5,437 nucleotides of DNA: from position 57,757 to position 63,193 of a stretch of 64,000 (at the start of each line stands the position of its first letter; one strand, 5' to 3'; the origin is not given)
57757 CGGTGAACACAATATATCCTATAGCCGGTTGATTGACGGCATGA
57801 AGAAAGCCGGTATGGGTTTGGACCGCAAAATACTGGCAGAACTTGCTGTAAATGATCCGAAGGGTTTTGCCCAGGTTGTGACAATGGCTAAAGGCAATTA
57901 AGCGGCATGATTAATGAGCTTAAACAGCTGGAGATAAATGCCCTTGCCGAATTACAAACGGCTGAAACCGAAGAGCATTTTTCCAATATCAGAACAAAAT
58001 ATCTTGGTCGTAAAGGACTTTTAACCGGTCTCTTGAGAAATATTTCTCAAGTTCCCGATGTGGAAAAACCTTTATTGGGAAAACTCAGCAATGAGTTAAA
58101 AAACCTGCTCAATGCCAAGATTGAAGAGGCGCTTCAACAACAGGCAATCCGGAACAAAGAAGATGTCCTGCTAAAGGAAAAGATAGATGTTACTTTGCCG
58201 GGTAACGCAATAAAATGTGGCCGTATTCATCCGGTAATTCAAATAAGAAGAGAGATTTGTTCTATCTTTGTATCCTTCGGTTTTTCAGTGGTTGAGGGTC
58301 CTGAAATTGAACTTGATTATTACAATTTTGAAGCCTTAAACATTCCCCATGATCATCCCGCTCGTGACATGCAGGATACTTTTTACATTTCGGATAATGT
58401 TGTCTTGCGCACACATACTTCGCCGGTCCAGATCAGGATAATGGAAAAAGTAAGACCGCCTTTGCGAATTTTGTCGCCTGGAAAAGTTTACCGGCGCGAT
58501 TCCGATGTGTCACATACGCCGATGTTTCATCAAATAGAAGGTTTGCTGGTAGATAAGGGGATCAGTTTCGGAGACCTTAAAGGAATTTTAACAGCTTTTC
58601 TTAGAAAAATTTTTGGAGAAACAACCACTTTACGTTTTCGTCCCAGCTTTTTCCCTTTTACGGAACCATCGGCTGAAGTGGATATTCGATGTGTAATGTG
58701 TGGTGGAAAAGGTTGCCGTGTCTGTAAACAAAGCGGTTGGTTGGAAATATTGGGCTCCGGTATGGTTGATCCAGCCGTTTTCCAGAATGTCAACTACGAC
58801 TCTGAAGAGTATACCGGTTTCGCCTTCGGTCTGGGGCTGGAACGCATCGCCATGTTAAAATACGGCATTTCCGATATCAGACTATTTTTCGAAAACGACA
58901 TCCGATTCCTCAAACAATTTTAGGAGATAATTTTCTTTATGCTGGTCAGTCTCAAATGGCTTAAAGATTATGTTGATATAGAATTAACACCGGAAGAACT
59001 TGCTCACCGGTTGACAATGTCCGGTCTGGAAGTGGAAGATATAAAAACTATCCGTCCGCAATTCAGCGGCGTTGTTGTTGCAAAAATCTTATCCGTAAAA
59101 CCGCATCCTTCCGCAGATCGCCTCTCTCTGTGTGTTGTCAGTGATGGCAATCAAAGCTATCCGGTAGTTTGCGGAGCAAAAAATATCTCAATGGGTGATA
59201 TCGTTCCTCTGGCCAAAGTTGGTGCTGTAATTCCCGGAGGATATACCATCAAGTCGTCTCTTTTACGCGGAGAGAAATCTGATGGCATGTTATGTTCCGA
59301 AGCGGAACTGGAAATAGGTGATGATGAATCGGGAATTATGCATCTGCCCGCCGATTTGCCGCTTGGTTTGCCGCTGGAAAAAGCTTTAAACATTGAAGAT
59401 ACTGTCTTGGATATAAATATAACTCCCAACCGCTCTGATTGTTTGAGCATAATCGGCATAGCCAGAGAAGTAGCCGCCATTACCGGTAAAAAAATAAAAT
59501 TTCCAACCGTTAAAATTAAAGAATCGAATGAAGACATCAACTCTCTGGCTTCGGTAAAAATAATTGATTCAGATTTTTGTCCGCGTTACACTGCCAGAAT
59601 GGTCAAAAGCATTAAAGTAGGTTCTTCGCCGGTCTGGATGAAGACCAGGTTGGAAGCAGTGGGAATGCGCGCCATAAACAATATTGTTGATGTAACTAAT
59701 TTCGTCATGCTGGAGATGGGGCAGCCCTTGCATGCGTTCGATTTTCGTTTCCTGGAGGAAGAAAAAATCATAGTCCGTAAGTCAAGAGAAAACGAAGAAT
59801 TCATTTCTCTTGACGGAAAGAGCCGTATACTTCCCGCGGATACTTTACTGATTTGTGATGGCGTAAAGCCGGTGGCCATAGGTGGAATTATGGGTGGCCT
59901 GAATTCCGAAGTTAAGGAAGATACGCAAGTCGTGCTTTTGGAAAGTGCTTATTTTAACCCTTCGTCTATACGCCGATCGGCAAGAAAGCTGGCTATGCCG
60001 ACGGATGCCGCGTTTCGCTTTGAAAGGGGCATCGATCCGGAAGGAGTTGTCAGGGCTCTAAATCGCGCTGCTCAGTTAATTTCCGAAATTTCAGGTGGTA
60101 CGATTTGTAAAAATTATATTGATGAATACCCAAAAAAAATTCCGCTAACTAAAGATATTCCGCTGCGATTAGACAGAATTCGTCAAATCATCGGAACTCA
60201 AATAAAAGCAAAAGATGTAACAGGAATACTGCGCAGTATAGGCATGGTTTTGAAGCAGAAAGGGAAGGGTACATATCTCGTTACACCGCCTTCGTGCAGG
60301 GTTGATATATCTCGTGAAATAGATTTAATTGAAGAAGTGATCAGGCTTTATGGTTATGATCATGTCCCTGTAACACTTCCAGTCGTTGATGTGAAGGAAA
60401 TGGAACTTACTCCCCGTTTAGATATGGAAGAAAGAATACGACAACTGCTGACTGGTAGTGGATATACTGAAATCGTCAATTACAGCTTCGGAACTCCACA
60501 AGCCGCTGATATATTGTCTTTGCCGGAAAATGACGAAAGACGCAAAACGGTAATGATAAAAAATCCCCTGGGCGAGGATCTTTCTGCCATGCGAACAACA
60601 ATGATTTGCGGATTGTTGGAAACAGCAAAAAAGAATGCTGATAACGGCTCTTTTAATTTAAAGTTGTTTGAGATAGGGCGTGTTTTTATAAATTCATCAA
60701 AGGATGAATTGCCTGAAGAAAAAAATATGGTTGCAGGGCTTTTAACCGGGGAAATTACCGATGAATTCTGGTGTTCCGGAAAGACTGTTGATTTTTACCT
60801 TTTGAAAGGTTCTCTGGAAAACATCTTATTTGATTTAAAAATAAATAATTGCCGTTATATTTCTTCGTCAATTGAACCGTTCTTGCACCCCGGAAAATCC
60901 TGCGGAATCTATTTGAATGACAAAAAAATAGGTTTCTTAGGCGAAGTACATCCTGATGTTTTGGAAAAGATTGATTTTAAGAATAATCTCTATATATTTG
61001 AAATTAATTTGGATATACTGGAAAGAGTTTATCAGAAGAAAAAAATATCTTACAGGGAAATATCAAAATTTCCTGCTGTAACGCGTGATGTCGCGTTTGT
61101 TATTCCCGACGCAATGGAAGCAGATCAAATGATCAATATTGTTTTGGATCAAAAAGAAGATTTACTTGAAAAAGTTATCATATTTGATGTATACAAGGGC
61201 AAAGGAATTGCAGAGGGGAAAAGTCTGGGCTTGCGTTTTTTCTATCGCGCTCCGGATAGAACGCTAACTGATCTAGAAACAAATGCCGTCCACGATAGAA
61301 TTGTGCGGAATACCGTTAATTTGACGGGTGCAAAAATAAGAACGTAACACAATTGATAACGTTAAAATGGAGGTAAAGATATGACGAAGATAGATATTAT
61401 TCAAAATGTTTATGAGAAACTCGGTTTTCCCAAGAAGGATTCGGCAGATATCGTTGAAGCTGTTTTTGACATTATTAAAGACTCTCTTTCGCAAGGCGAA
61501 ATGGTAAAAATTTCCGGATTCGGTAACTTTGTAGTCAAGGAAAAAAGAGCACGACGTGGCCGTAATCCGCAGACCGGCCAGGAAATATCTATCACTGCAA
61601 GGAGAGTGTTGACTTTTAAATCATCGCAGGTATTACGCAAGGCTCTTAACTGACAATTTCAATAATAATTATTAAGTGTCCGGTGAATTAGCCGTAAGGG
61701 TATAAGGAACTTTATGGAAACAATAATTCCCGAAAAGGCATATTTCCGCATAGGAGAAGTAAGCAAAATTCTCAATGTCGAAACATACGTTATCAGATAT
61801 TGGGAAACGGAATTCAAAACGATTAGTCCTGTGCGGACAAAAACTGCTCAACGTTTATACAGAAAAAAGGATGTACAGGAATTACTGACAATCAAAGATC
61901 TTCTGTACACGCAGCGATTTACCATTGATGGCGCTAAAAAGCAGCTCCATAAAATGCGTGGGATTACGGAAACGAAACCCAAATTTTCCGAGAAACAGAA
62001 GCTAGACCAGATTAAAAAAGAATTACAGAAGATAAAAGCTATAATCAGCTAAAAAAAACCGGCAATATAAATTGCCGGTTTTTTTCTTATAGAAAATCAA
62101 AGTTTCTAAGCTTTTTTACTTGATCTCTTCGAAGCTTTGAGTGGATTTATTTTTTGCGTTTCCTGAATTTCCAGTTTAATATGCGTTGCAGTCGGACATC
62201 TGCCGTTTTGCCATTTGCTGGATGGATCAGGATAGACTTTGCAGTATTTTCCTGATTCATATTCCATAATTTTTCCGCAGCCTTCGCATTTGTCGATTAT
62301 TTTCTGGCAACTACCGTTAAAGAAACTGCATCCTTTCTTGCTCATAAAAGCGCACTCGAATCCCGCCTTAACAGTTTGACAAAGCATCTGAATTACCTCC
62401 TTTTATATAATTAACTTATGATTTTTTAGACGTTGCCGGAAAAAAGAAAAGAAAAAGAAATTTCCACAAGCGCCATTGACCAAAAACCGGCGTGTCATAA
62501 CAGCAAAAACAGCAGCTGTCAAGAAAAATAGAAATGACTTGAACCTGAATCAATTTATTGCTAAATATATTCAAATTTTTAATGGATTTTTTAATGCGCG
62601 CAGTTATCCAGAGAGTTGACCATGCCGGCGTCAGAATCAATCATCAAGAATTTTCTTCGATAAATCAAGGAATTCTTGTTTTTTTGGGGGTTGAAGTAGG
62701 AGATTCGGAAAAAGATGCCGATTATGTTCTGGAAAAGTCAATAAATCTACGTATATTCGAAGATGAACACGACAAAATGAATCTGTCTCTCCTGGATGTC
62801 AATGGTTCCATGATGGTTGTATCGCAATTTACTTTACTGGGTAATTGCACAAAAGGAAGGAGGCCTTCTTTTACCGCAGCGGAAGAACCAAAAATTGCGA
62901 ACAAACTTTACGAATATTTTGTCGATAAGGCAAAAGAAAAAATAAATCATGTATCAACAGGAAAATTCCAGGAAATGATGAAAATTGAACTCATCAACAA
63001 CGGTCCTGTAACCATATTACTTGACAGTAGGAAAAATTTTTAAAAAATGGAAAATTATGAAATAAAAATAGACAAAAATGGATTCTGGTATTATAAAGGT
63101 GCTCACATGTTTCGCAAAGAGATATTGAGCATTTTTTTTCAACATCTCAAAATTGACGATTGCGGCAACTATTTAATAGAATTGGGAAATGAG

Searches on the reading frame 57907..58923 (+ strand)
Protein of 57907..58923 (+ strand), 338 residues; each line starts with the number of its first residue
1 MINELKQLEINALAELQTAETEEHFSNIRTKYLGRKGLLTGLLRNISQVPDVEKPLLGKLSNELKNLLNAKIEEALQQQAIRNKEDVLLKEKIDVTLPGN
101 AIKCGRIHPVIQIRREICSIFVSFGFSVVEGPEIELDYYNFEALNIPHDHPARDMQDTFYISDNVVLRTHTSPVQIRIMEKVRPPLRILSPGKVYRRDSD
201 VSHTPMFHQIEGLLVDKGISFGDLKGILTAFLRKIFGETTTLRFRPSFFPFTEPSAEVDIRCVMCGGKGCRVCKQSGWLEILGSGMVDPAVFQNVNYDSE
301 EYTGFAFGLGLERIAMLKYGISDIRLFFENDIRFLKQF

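Call 44: search_protein_families(library=pfam, proteins=[window:57907-58923:+], max_evalue=0.000001)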
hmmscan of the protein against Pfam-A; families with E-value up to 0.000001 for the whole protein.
window:57907-58923:+ (338 aa): 2 families
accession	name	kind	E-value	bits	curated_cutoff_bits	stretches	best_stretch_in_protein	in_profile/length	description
PF01409.25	tRNA-synt_2d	-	3.5e-105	351.3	19.8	1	92-338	1-246/246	tRNA synthetases class II core domain (F)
PF02912.23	Phe_tRNA-synt_N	-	1.5e-13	51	22.3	1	21-78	2-59/69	Aminoacyl tRNA synthetase class II, N-terminal domain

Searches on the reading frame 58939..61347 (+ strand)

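Call 44: search_protein_families(library=pfam, proteins=[window:58939-61347:+], max_evalue=0.000001)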
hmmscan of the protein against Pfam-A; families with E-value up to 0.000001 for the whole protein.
window:58939-61347:+ (802 aa): 5 families
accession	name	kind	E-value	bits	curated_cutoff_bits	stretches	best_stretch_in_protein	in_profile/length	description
PF03483.22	B3_4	-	2.6e-68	229.5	29.3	1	214-386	2-174/174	B3/4 domain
PF17759.6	tRNA_synthFbeta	-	1.1e-65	221.5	22.4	1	477-691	2-214/214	Phenylalanyl tRNA synthetase beta chain CLM domain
PF03147.19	FDX-ACB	-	4.9e-25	88.2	31.1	1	709-801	1-94/94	Ferredoxin-fold anticodon binding domain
PF03484.21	B5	-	9.6e-24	83.8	28.6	1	407-473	1-67/67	tRNA synthetase B5 domain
PF01588.26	tRNA_bind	-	2.1e-17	63.4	27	1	45-143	1-94/96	Putative tRNA binding domain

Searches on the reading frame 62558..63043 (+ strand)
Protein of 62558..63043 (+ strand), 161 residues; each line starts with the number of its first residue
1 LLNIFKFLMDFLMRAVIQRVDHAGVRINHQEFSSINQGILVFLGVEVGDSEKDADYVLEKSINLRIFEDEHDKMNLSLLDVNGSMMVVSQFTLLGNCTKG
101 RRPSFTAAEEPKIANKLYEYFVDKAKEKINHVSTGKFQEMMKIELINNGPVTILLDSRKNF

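Call 44: search_protein_families(library=pfam, proteins=[window:62558-63043:+], max_evalue=0.000001)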
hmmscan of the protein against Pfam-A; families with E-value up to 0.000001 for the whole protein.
window:62558-63043:+ (161 aa): 1 family
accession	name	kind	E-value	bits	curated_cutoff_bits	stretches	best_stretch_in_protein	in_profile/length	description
PF02580.21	Tyr_Deacylase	-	1e-55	188.4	25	1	14-156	1-144/144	D-Tyr-tRNA(Tyr) deacylase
